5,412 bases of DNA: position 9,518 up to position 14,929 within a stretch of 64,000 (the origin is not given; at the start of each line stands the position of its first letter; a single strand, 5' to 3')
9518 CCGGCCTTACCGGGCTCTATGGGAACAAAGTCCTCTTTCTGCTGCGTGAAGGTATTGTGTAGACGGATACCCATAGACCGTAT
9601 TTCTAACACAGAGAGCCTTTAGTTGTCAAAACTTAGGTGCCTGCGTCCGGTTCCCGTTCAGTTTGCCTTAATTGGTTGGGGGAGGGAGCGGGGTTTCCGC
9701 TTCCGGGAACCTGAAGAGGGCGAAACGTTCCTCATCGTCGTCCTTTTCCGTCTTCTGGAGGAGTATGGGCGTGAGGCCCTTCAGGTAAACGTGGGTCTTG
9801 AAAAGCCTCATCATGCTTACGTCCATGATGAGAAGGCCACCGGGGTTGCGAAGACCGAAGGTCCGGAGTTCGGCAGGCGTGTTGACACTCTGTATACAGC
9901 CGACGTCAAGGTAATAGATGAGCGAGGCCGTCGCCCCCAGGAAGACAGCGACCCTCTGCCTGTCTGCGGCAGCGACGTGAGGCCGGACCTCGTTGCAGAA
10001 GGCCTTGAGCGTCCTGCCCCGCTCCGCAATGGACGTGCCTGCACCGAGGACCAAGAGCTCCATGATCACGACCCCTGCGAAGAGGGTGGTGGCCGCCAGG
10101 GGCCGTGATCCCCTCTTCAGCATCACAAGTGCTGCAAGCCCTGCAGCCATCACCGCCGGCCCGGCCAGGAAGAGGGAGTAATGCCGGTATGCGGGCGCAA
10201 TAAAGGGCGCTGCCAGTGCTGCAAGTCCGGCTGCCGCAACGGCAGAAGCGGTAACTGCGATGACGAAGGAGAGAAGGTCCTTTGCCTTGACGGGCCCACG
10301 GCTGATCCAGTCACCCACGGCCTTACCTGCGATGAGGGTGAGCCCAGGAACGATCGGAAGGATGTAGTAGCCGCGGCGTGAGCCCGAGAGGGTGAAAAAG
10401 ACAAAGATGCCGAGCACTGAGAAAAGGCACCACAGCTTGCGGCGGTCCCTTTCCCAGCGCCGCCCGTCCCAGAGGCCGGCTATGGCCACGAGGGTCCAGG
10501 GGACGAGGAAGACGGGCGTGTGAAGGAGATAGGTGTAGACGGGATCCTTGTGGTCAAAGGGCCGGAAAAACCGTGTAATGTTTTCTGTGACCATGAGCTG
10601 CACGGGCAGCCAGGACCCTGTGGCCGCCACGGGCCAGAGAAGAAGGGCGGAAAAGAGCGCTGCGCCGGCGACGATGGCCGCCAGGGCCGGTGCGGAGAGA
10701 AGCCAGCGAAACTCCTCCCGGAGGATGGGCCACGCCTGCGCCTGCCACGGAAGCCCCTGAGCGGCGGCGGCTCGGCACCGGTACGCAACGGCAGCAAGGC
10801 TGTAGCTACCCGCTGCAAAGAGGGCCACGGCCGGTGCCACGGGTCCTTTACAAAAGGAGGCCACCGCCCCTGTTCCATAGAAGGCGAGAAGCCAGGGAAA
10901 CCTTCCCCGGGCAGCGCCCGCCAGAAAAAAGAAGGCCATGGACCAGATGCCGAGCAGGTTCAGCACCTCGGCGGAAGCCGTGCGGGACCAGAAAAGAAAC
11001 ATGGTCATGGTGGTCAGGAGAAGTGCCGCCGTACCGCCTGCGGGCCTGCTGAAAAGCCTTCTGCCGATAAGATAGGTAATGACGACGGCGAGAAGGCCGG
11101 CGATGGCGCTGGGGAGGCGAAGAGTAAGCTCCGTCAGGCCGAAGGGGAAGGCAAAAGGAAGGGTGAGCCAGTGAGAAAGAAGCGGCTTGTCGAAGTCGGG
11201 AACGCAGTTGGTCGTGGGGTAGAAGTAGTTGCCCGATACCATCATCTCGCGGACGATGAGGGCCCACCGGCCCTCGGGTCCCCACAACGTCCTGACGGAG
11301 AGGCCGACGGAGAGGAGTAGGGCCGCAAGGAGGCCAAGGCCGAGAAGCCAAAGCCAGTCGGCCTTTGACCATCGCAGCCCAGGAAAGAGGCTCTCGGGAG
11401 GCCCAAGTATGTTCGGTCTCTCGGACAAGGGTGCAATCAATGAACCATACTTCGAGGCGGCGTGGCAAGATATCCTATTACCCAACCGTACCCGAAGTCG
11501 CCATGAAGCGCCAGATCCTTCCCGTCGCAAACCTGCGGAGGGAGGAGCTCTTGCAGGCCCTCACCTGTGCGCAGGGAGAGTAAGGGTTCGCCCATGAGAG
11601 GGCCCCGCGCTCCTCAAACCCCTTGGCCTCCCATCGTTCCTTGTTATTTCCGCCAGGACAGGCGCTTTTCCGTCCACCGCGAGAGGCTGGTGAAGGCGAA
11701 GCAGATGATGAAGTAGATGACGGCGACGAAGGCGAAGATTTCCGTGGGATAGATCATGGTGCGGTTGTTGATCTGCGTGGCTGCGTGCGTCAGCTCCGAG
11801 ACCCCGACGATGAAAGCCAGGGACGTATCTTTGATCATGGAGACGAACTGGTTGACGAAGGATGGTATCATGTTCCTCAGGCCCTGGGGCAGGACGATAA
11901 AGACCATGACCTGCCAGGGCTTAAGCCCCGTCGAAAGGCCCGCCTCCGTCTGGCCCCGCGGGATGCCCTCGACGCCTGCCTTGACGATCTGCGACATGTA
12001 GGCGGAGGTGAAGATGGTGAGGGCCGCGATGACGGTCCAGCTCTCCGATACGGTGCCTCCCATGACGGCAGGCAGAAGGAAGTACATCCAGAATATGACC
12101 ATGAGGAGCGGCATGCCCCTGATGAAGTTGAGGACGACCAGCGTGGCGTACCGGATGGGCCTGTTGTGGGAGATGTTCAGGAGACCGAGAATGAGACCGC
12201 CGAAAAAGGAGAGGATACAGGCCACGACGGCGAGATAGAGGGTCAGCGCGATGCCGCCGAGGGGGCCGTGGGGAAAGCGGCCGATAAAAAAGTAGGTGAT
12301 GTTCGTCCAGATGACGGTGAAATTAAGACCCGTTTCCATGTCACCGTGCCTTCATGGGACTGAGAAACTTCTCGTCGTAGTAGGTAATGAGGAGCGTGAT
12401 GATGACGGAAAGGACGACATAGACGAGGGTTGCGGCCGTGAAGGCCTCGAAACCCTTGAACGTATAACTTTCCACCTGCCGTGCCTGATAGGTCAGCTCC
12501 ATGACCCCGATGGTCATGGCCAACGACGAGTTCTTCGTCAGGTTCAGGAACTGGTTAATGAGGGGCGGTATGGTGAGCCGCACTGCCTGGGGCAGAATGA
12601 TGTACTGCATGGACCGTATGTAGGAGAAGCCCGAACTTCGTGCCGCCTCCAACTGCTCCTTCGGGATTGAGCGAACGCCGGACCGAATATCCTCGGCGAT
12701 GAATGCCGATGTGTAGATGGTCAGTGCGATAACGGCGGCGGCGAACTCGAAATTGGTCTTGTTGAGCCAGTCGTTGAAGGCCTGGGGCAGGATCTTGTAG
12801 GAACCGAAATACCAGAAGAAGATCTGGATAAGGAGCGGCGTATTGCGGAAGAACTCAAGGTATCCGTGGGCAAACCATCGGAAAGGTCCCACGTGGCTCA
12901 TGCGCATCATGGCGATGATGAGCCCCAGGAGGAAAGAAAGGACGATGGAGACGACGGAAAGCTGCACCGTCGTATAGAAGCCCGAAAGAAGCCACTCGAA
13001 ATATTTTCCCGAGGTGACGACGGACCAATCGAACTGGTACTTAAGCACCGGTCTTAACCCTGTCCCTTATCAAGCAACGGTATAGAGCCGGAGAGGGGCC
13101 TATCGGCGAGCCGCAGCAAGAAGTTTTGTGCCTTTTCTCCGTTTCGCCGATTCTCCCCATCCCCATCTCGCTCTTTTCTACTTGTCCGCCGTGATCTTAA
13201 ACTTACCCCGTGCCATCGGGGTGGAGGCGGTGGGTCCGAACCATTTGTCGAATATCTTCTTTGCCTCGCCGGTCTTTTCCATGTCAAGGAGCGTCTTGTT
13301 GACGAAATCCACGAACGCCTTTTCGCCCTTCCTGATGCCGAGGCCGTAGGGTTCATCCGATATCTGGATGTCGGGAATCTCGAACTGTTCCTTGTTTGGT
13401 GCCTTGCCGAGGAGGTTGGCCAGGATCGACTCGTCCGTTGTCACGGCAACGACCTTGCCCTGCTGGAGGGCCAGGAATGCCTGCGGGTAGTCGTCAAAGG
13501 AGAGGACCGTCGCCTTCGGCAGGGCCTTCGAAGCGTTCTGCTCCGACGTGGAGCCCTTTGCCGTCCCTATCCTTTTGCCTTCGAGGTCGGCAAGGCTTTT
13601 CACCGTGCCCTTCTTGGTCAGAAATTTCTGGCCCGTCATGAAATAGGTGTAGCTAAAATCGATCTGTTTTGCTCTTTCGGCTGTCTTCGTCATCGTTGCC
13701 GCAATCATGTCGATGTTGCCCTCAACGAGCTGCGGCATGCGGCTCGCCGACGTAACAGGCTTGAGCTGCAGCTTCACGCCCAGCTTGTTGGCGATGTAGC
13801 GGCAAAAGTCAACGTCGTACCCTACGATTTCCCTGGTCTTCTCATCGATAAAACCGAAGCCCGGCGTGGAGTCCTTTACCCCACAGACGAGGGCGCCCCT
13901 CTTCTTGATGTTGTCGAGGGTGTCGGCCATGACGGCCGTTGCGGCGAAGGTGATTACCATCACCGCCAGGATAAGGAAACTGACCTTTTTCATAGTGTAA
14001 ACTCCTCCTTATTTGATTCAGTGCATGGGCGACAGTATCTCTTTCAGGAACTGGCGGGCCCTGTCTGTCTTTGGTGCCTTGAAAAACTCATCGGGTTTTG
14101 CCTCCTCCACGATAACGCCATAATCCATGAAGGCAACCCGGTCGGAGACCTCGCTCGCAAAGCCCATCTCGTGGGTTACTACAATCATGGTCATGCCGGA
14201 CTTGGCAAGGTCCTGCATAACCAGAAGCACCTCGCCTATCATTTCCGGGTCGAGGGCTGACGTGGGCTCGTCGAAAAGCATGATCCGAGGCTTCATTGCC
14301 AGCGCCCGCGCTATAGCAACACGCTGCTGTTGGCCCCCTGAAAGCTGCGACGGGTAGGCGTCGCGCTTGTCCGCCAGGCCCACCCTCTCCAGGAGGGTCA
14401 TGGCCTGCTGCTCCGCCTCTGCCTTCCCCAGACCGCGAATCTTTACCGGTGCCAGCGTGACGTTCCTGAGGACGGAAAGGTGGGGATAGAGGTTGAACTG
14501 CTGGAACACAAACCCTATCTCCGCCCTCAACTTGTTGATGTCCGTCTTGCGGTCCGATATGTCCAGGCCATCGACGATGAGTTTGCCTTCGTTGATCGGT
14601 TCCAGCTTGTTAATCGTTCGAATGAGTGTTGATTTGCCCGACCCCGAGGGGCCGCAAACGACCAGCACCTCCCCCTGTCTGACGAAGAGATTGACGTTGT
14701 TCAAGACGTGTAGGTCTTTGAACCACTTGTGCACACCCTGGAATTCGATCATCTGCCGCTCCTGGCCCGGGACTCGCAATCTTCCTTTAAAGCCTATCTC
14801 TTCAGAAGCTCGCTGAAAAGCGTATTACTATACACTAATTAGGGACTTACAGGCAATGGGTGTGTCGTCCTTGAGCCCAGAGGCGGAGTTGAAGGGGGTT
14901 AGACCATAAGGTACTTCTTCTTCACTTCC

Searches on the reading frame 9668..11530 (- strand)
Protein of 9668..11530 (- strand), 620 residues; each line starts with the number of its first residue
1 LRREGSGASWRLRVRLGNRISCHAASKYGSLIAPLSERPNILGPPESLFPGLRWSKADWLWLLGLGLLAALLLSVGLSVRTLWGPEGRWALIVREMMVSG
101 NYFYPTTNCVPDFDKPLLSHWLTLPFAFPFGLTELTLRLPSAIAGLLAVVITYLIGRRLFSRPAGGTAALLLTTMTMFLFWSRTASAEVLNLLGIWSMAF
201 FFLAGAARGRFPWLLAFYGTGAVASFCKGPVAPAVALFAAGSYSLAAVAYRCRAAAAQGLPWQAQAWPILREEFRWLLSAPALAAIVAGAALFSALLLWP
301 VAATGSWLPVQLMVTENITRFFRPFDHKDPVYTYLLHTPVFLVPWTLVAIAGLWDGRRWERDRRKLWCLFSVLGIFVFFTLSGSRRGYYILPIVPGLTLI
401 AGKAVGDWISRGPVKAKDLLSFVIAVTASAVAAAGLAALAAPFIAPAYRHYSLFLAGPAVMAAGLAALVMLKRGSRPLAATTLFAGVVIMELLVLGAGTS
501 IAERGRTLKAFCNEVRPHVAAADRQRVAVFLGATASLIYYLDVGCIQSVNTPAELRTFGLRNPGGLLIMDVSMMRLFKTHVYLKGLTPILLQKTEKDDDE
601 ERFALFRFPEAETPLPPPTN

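Call 32: search_protein_families(library=pfam, proteins=[window:9668-11530:-], max_evalue=0.0001)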
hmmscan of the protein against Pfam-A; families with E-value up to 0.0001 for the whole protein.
window:9668-11530:- (620 aa): 1 family
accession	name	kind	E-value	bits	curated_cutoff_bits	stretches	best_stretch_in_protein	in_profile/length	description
PF13231.12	PMT_2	-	3.1e-12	47.4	26.1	1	114-239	1-129/160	Dolichyl-phosphate-mannose-protein mannosyltransferase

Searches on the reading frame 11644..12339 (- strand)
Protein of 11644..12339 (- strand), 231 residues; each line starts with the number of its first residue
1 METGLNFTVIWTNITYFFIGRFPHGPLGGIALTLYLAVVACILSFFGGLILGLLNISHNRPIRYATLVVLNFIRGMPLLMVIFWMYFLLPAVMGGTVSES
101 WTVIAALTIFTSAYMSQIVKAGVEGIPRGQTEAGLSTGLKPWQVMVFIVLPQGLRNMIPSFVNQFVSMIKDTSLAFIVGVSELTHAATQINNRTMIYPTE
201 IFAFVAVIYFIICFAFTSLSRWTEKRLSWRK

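Call 32: search_protein_families(library=pfam, proteins=[window:11644-12339:-], max_evalue=0.0001)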
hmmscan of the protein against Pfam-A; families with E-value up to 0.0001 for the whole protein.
window:11644-12339:- (231 aa): 1 family
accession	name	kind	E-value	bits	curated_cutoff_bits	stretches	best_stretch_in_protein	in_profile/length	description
PF00528.27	BPD_transp_1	-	8.3e-22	78.2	26.4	1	46-228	3-183/184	Binding-protein-dependent transport system inner membrane component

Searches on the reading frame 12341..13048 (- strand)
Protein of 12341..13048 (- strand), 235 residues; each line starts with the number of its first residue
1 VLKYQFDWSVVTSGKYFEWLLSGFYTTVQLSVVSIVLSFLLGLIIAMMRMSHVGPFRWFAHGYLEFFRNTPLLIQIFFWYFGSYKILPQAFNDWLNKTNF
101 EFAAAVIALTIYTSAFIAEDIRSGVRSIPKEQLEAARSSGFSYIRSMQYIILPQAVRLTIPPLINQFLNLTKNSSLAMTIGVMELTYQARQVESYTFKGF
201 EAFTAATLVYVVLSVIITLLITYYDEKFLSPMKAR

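Call 32: search_protein_families(library=pfam, proteins=[window:12341-13048:-], max_evalue=0.0001)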
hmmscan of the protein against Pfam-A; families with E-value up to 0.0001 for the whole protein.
window:12341-13048:- (235 aa): 1 family
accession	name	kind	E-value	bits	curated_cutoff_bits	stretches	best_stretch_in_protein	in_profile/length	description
PF00528.27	BPD_transp_1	-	6.1e-24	85.2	26.4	1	39-227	2-181/184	Binding-protein-dependent transport system inner membrane component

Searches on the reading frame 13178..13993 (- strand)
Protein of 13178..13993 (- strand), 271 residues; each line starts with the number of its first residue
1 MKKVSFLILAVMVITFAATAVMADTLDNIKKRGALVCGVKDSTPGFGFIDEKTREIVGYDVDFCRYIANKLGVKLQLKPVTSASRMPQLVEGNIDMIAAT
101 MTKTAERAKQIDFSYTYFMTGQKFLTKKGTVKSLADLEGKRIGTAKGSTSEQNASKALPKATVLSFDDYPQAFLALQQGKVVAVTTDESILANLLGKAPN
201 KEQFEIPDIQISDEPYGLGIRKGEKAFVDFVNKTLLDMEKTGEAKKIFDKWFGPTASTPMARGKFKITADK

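Call 74: search_protein_families(library=pfam, proteins=[window:13178-13993:-], max_evalue=0.0001)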
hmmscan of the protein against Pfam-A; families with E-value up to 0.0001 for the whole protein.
window:13178-13993:- (271 aa): 3 families
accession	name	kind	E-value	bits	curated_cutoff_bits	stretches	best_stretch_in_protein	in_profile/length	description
PF00497.25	SBP_bac_3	-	8.8e-38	129.5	26.4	1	35-253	1-131/132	Bacterial extracellular solute-binding proteins, family 3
PF10613.14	Lig_chan-Glu_bd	-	5.1e-07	30.2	30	1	86-128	71-113/115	Ligated ion channel L-glutamate- and glycine-binding site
PF12974.12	Phosphonate-bd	-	1.9e-05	24.6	27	0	63-251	19-229/242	ABC transporter, phosphonate, periplasmic substrate-binding protein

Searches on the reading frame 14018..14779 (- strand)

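Call 74: search_protein_families(library=pfam, proteins=[window:14018-14779:-], max_evalue=0.0001)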
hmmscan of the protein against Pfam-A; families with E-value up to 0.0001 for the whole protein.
window:14018-14779:- (253 aa): 5 families
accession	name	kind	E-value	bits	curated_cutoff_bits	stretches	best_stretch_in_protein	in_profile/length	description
PF00005.33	ABC_tran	-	8e-38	130.6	25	1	26-174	1-137/137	ABC transporter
PF13304.12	AAA_21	-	1.4e-09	38.9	27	1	141-205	233-300/304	AAA domain, putative AbiEii toxin, Type IV TA system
PF02463.25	SMC_N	-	7.7e-09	35.7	40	1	37-213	25-207/220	RecF/RecN/SMC N terminal domain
PF09818.15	ABC_ATPase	-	1.2e-05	24.9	23.2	0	31-99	75-139/283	P-loop domain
PF13401.12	AAA_22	-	9.5e-05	23.2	27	0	35-89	4-33/130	AAA domain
